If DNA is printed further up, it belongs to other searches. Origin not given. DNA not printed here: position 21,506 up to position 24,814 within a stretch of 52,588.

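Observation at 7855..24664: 16.8 kb co-directional array of four 'double-length HdrA + MvhD-domain protein' modules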

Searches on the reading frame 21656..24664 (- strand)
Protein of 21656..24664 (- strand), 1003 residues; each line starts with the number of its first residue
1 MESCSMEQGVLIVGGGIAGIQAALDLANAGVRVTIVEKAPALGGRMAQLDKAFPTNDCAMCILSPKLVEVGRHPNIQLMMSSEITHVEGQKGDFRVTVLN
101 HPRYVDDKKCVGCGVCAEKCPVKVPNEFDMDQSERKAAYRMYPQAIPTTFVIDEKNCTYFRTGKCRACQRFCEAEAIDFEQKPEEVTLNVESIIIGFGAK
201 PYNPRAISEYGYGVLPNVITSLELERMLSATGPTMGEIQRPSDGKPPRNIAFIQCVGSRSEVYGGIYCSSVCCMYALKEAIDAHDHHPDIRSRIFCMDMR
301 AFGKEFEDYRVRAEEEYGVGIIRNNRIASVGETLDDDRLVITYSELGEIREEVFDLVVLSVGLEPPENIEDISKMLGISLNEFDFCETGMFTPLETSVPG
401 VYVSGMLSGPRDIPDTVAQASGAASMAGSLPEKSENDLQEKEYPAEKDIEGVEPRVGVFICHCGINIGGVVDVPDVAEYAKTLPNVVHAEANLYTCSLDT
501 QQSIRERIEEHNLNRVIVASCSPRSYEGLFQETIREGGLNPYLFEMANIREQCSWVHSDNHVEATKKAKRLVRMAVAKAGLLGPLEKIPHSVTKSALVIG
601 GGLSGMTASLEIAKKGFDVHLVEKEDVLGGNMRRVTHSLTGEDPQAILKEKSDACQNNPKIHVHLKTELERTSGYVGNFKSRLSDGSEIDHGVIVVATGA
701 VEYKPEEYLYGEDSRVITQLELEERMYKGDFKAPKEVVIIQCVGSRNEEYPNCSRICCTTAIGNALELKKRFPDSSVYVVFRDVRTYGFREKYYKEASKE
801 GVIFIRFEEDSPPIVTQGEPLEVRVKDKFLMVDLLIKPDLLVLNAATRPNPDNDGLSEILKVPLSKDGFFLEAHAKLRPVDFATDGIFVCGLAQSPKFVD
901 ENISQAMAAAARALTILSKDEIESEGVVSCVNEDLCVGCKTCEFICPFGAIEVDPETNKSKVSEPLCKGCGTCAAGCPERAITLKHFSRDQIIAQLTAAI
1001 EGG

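Call 5: search_protein_families(library=pfam, proteins=[window:21656-24664:-], max_evalue=0.001)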
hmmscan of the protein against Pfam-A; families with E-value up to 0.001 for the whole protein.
window:21656-24664:- (1003 aa): 23 families
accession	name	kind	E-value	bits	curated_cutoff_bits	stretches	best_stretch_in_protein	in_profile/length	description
PF07992.20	Pyr_redox_2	-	1.4e-25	90.8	26.1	2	10-420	3-287/291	Pyridine nucleotide-disulphide oxidoreductase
PF13450.12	NAD_binding_8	-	5.1e-20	72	21.9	2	598-637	1-40/68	NAD(P)-binding Rossmann-like domain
PF12831.13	FAD_oxidored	-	4.4e-17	62.9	27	2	10-47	2-39/416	FAD dependent oxidoreductase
PF00890.30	FAD_binding_2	-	2.8e-14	53.6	20.4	2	596-631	2-37/414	FAD binding domain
PF00037.32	Fer4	-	1.2e-13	50.7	21.1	2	931-952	3-24/24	4Fe-4S binding domain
PF01266.30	DAO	-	1.5e-11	44.8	27.9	2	10-43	2-35/353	FAD dependent oxidoreductase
PF01494.25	FAD_binding_3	-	2.5e-10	40.6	22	1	10-39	4-33/349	FAD binding domain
PF01593.30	Amino_oxidase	-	5.4e-10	39.6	19.8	1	17-47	1-31/443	Flavin containing amine oxidoreductase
PF13738.12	Pyr_redox_3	-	7.4e-10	39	30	1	593-699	164-266/305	Pyridine nucleotide-disulphide oxidoreductase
PF01134.28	GIDA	-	1.7e-09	37.7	22.1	1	10-38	2-30/391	Glucose inhibited division protein A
PF12838.12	Fer4_7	-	1.8e-09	38.4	27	1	936-980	2-51/52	4Fe-4S dicluster domain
PF00070.33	Pyr_redox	-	3e-09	37.7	22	1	10-43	2-35/82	Pyridine nucleotide-disulphide oxidoreductase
PF13237.11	Fer4_10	-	4.8e-09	36.4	25.5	2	932-978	5-53/53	4Fe-4S dicluster domain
PF14697.11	Fer4_21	-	4.9e-09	36.6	35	1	931-983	3-58/59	4Fe-4S dicluster domain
PF03486.20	HI0933_like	-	6.8e-09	36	50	0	10-45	3-38/244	HI0933-like protein Rossmann domain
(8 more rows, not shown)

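Call 8: search_protein_families(library=ncbifam, proteins=[window:21656-24664:-], max_evalue=0.00001)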
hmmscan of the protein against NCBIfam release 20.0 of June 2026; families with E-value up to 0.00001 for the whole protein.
window:21656-24664:- (1003 aa): 128 families (the best 25 are shown)
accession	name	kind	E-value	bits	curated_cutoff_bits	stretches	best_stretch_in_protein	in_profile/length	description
NF040770.1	hetero_SS_HdrA2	exception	3.2e-299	994.5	1100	3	4-435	136-564/777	CoB-CoM heterodisulfide reductase HdrA2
NF041778.1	hetero_SS_HdrA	equivalog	9.6e-227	754.5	1400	3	6-440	141-579/771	ferredoxin:CoB-CoM heterodisulfide reductase subunit HdrA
NF041891.1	hdrA_Methbact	equivalog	7.9e-213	708.8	1300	3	4-426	130-551/762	ferredoxin:CoB-CoM heterodisulfide reductase subunit HdrA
NF009410.0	PRK12771.1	subfamily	1.9e-19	69.7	516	2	552-633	100-178/566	NAD(P)-binding protein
TIGR03997.1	mycofact_OYE_2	equivalog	2.4e-18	65.9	793.15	2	591-746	377-514/645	mycofactocin system FadH/OYE family oxidoreductase 2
TIGR03467.1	HpnE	equivalog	4e-18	66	283.05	2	10-47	1-38/430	hydroxysqualene dehydroxylase HpnE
NF045637.1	carotdesatCrtDProt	equivalog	2.6e-16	59.3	580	2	10-51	1-42/485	1-hydroxycarotenoid 3,4-desaturase CrtD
NF005560.0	PRK07233.1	equivalog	1.3e-15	57.2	252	1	10-50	3-43/435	hypothetical protein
NF058655.1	CrtID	equivalog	7.9e-15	54.6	640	2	10-51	1-42/478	bifunctional phytoene desaturase/3,4-desaturase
NF041087.1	bile_acid_BaiCD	equivalog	1.2e-14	53.4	825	2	4-53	377-426/642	bile acid Fe-S flavoenzyme BaiCD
TIGR02734.1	crtI_fam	subfamily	4.5e-14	52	238.1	1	10-51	1-42/504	phytoene desaturase family protein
NF042909.1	FMH_DH_FwdF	exception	1e-13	51.2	375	2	104-182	51-121/336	tungsten-dependent formylmethanofuran dehydrogenase subunit FwdF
NF045599.1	bili_reduct_long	exception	2.9e-13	48.9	750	0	4-47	378-421/641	bilirubin reductase, long form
NF005062.0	PRK06475.1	equivalog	6.7e-13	48.2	524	1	6-75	2-72/401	FAD-binding protein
NF005313.0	PRK06847.1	subfamily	9.1e-13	47.9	372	2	593-626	4-37/375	hypothetical protein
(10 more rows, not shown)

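Call 12: find_homologous_proteins(query=window:21656-24664:-, max_evalue=1e-20)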
Query window:21656-24664:- (1003 aa): 8000 proteins with E <= 1e-20 among 8000 candidates; the best 120 are listed.
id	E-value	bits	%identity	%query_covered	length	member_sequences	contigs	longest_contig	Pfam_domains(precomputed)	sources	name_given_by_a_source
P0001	0.0e+0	2291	100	100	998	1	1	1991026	PF14697.12,PF13450.13,PF07992.21,PF12837.13,PF00070.34,PF03486.21,PF13484.12,PF12838.13,PF01134.29,PF01494.26,PF12831.14,PF01946.24,PF01266.31,PF01593.31,PF12797.13,PF00890.31,PF00037.33,PF13738.13,PF25160.2,PF13237.12,PF13187.12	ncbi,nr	ncbi:MAG: CoB--CoM heterodisulfide reductase iron-sulfur subunit A family protein [Methanobacteriota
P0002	0.0e+0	2045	87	99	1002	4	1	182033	PF14697.12,PF13450.13,PF07992.21,PF12837.13,PF00070.34,PF03486.21,PF13484.12,PF12838.13,PF01134.29,PF01494.26,PF12831.14,PF01266.31,PF12797.13,PF00890.31,PF00037.33,PF13738.13,PF25160.2,PF13237.12,PF13187.12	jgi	-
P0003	0.0e+0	1875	80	100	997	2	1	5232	PF14697.12,PF13450.13,PF07992.21,PF12837.13,PF00070.34,PF03486.21,PF12838.13,PF01134.29,PF01494.26,PF12831.14,PF01946.24,PF01266.31,PF01593.31,PF12797.13,PF00890.31,PF00037.33,PF13738.13,PF13237.12,PF13187.12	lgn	-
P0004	0.0e+0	1785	76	100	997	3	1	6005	PF14697.12,PF13450.13,PF07992.21,PF12837.13,PF00070.34,PF03486.21,PF12838.13,PF01134.29,PF01494.26,PF12831.14,PF01266.31,PF01593.31,PF12797.13,PF00890.31,PF00037.33,PF13738.13,PF25160.2,PF13237.12,PF13187.12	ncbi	-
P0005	0.0e+0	1781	76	99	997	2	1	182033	PF14697.12,PF13450.13,PF07992.21,PF12837.13,PF00070.34,PF03486.21,PF12838.13,PF01134.29,PF01494.26,PF12831.14,PF01266.31,PF01593.31,PF00890.31,PF00037.33,PF13738.13,PF25160.2,PF13237.12,PF13187.12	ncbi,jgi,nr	ncbi:MAG: CoB--CoM heterodisulfide reductase iron-sulfur subunit A family protein [Methanomassiliico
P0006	0.0e+0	1746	74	99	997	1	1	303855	PF14697.12,PF13450.13,PF07992.21,PF12837.13,PF00070.34,PF03486.21,PF12838.13,PF01134.29,PF01494.26,PF12831.14,PF01946.24,PF01266.31,PF01593.31,PF12797.13,PF00890.31,PF00037.33,PF13738.13,PF25160.2,PF13237.12,PF13187.12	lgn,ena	-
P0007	0.0e+0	1709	73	98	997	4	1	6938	PF14697.12,PF13450.13,PF07992.21,PF12837.13,PF00070.34,PF03486.21,PF13484.12,PF12838.13,PF01134.29,PF12831.14,PF01266.31,PF01593.31,PF12797.13,PF00890.31,PF00037.33,PF13738.13,PF25160.2,PF13237.12,PF13187.12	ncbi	-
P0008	0.0e+0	1702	73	99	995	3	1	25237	PF14697.12,PF13450.13,PF07992.21,PF00070.34,PF03486.21,PF12838.13,PF13454.13,PF01134.29,PF01494.26,PF12831.14,PF01946.24,PF01266.31,PF01593.31,PF12797.13,PF00890.31,PF00037.33,PF13738.13,PF13237.12,PF13187.12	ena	-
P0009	0.0e+0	1698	73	98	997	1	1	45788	PF14697.12,PF13450.13,PF07992.21,PF12837.13,PF00070.34,PF03486.21,PF13484.12,PF12838.13,PF13454.13,PF01134.29,PF01494.26,PF12831.14,PF01946.24,PF01266.31,PF01593.31,PF12797.13,PF00890.31,PF00037.33,PF13738.13,PF01262.28,PF25160.2,PF13237.12,PF13187.12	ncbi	-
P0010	0.0e+0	1653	72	100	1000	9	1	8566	PF14697.12,PF13450.13,PF07992.21,PF12837.13,PF00070.34,PF03486.21,PF13484.12,PF12838.13,PF01134.29,PF01494.26,PF12831.14,PF01946.24,PF01266.31,PF01593.31,PF12797.13,PF00890.31,PF00037.33,PF13738.13,PF01262.28,PF25160.2,PF13237.12,PF13187.12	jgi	jgi:heterodisulfide reductase subunit A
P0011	0.0e+0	1525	66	99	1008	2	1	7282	PF14697.12,PF13450.13,PF07992.21,PF00070.34,PF03486.21,PF12838.13,PF13454.13,PF01134.29,PF01494.26,PF12831.14,PF01946.24,PF01266.31,PF01593.31,PF00890.31,PF00037.33,PF13738.13,PF01262.28,PF25160.2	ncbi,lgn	ncbi:MAG: FAD-dependent oxidoreductase [Thermoplasmata archaeon]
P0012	0.0e+0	1376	60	97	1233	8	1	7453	PF14697.12,PF13450.13,PF02662.22,PF07992.21,PF12837.13,PF13484.12,PF12838.13,PF12831.14,PF12797.13,PF00890.31,PF00037.33,PF13738.13,PF13187.12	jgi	-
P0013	0.0e+0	1359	58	98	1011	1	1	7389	PF14697.12,PF13450.13,PF07992.21,PF12837.13,PF00070.34,PF03486.21,PF13484.12,PF12838.13,PF13454.13,PF01134.29,PF01494.26,PF12831.14,PF01266.31,PF01593.31,PF12797.13,PF00890.31,PF00037.33,PF13738.13,PF25160.2,PF13187.12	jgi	-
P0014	0.0e+0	1353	59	99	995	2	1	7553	PF14697.12,PF13450.13,PF07992.21,PF12837.13,PF00070.34,PF03486.21,PF13484.12,PF12838.13,PF13454.13,PF01134.29,PF01494.26,PF12831.14,PF01946.24,PF01266.31,PF01593.31,PF00890.31,PF00037.33,PF13738.13,PF01262.28,PF25160.2,PF13187.12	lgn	-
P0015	0.0e+0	1330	59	99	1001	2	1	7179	PF14697.12,PF13450.13,PF07992.21,PF12837.13,PF00070.34,PF03486.21,PF13484.12,PF12838.13,PF13454.13,PF01134.29,PF01494.26,PF12831.14,PF01946.24,PF01266.31,PF01593.31,PF12797.13,PF00890.31,PF00037.33,PF13738.13,PF01262.28,PF25160.2,PF13237.12,PF13187.12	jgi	-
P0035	0.0e+0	1295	57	99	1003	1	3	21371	PF14697.12,PF13450.13,PF07992.21,PF12837.13,PF00070.34,PF03486.21,PF13484.12,PF12838.13,PF13454.13,PF01134.29,PF01494.26,PF12831.14,PF01946.24,PF01266.31,PF01593.31,PF00890.31,PF00037.33,PF13738.13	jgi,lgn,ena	-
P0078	0.0e+0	1285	57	98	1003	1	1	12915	PF14697.12,PF13450.13,PF07992.21,PF12837.13,PF00070.34,PF03486.21,PF13484.12,PF12838.13,PF13454.13,PF01134.29,PF01494.26,PF12831.14,PF01946.24,PF01266.31,PF01593.31,PF12797.13,PF00890.31,PF00037.33,PF13738.13,PF25160.2,PF13237.12,PF13183.12,PF13187.12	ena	-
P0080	0.0e+0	1285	57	99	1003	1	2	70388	PF14697.12,PF13450.13,PF07992.21,PF12837.13,PF00070.34,PF03486.21,PF13484.12,PF12838.13,PF13534.12,PF01134.29,PF01494.26,PF12831.14,PF01946.24,PF01266.31,PF01593.31,PF12797.13,PF00890.31,PF00037.33,PF13738.13,PF01262.28,PF13237.12,PF13187.12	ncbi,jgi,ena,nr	ncbi:MAG TPA: CoB--CoM heterodisulfide reductase iron-sulfur subunit A family protein [Euryarchaeota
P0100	0.0e+0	1279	57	99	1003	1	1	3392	PF14697.12,PF17179.10,PF13450.13,PF07992.21,PF12837.13,PF00070.34,PF03486.21,PF13484.12,PF12838.13,PF01134.29,PF01494.26,PF12831.14,PF01946.24,PF01266.31,PF01593.31,PF12797.13,PF00890.31,PF00037.33,PF13738.13,PF01262.28,PF13237.12,PF13183.12,PF13187.12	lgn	-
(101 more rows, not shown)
